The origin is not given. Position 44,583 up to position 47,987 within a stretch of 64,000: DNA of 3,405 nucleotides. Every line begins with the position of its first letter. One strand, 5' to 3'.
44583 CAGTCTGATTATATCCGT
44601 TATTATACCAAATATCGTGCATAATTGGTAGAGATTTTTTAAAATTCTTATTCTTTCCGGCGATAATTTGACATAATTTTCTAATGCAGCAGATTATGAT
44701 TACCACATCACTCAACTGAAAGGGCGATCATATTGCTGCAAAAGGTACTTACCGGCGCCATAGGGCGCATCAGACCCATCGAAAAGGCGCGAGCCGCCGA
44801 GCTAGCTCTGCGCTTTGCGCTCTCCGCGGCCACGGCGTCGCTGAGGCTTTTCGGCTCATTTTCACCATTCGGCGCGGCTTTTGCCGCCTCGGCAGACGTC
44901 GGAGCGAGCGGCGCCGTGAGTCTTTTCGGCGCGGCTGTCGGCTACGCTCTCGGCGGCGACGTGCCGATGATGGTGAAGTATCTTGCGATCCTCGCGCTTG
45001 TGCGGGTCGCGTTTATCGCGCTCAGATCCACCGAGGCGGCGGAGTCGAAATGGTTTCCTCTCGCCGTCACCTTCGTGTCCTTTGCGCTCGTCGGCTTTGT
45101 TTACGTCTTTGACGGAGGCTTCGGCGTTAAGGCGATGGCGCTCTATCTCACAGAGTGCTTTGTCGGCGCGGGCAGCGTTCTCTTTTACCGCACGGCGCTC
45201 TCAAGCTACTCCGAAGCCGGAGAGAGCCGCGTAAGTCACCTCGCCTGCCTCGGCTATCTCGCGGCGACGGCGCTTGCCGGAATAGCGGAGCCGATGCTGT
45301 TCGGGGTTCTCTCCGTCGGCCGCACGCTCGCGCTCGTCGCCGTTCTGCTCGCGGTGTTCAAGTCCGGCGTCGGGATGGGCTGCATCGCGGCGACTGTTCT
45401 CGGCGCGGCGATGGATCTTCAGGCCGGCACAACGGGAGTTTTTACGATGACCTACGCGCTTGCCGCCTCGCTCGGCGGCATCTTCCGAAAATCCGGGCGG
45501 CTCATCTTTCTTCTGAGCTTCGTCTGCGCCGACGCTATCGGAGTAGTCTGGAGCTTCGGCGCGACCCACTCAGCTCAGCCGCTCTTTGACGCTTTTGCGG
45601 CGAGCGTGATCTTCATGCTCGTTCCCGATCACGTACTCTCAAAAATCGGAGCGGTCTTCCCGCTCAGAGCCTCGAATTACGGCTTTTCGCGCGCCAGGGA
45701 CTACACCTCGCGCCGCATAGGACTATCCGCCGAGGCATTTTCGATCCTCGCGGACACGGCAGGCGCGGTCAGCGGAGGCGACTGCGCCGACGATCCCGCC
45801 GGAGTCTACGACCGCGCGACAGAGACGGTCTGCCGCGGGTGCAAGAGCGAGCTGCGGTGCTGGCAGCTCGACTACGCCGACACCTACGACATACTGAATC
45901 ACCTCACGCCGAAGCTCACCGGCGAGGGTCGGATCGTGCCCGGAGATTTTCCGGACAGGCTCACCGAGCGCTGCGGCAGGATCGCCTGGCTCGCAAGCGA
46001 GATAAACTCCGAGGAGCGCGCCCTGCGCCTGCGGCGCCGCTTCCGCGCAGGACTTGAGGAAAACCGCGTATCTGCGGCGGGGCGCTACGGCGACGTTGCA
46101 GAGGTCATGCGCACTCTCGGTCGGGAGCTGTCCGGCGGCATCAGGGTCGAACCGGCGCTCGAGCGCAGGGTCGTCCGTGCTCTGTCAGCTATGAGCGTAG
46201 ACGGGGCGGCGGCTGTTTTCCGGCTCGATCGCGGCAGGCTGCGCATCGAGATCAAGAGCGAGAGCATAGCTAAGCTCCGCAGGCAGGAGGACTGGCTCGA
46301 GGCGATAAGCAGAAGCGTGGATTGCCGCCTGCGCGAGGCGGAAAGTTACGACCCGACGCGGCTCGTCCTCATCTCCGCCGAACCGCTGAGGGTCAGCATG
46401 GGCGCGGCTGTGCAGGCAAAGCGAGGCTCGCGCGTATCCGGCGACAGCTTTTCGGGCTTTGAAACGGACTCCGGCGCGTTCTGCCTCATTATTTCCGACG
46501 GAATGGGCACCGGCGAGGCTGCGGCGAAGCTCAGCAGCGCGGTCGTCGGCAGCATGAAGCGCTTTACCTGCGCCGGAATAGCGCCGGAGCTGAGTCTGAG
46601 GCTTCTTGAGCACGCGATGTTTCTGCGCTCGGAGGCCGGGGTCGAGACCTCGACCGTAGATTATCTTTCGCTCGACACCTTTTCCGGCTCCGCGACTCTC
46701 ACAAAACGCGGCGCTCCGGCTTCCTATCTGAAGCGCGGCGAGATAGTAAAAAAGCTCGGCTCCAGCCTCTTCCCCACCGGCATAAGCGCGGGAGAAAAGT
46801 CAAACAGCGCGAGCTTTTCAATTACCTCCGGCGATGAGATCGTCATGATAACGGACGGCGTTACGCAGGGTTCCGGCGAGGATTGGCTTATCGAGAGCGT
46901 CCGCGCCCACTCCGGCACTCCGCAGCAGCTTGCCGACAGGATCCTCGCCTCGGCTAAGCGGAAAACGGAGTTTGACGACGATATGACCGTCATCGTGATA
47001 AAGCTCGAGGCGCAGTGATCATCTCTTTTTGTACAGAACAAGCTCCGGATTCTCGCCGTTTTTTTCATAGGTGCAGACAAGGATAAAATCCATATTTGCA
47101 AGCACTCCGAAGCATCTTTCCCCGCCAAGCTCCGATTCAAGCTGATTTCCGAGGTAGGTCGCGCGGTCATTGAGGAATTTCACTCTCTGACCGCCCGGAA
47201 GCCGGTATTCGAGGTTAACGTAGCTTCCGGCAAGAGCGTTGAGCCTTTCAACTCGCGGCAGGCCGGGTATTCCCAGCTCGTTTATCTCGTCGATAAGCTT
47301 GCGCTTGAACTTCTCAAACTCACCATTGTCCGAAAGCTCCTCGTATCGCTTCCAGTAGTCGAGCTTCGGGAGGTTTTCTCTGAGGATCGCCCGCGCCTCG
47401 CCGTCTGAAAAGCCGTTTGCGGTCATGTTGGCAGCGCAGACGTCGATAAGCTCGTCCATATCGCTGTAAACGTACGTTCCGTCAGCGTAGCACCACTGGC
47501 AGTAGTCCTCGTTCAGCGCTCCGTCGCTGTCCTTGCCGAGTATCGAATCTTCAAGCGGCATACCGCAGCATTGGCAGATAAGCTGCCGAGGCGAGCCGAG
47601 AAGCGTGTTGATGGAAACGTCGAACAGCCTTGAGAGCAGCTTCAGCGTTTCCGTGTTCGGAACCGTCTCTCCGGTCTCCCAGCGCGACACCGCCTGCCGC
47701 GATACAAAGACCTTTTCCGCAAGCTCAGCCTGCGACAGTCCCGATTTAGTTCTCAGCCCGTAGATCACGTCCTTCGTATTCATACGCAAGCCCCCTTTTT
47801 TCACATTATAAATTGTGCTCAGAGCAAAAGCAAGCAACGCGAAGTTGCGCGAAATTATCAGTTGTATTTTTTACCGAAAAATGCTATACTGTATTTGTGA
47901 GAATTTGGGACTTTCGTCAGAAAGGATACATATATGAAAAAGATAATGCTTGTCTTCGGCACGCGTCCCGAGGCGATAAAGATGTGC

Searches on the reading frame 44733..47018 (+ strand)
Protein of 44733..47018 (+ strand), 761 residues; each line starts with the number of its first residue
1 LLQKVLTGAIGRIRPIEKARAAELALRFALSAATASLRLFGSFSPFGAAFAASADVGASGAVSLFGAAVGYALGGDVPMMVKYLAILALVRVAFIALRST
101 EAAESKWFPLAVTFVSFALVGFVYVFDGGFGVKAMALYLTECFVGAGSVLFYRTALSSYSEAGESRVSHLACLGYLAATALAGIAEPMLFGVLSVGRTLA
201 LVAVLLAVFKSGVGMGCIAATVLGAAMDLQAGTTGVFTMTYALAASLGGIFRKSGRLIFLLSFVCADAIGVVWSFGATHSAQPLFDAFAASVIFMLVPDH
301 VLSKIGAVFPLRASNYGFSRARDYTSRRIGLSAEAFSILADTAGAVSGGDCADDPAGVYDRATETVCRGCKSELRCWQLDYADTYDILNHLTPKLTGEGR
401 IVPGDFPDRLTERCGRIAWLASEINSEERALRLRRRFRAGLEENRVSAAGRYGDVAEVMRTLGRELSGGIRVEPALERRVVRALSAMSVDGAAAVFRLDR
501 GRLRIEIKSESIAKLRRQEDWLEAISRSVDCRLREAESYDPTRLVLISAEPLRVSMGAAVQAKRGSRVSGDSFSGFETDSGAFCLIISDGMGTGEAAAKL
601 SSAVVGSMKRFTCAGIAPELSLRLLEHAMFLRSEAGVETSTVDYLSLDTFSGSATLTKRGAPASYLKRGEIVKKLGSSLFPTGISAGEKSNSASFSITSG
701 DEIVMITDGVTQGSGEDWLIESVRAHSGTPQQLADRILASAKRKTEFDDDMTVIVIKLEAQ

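Call 43: search_protein_families(library=pfam, proteins=[window:44733-47018:+], max_evalue=0.00001)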
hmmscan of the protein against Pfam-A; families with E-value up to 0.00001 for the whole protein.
window:44733-47018:+ (761 aa): 2 families
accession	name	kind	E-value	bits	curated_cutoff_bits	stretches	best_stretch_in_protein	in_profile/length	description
PF19732.4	SpoIIE_N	-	5.9e-29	101.5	27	1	41-520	58-550/605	Stage II sporulation protein E N-terminal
PF07228.17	SpoIIE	-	1.2e-25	91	25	1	580-758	2-191/192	Stage II sporulation protein E (SpoIIE)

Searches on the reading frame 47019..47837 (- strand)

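Call 43: search_protein_families(library=pfam, proteins=[window:47019-47837:-], max_evalue=0.00001)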
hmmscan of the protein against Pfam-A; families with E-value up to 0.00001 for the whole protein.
window:47019-47837:- (272 aa): 3 families
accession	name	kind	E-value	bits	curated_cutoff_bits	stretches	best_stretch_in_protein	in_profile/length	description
PF12674.12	Zn_ribbon_2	-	4.9e-25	88.5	22.5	1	87-163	1-81/81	Putative zinc ribbon domain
PF01381.28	HTH_3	-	2.5e-15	56.7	23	1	28-77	4-53/55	Helix-turn-helix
PF13560.12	HTH_31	-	2.5e-09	37.7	27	1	28-75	9-57/64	Helix-turn-helix domain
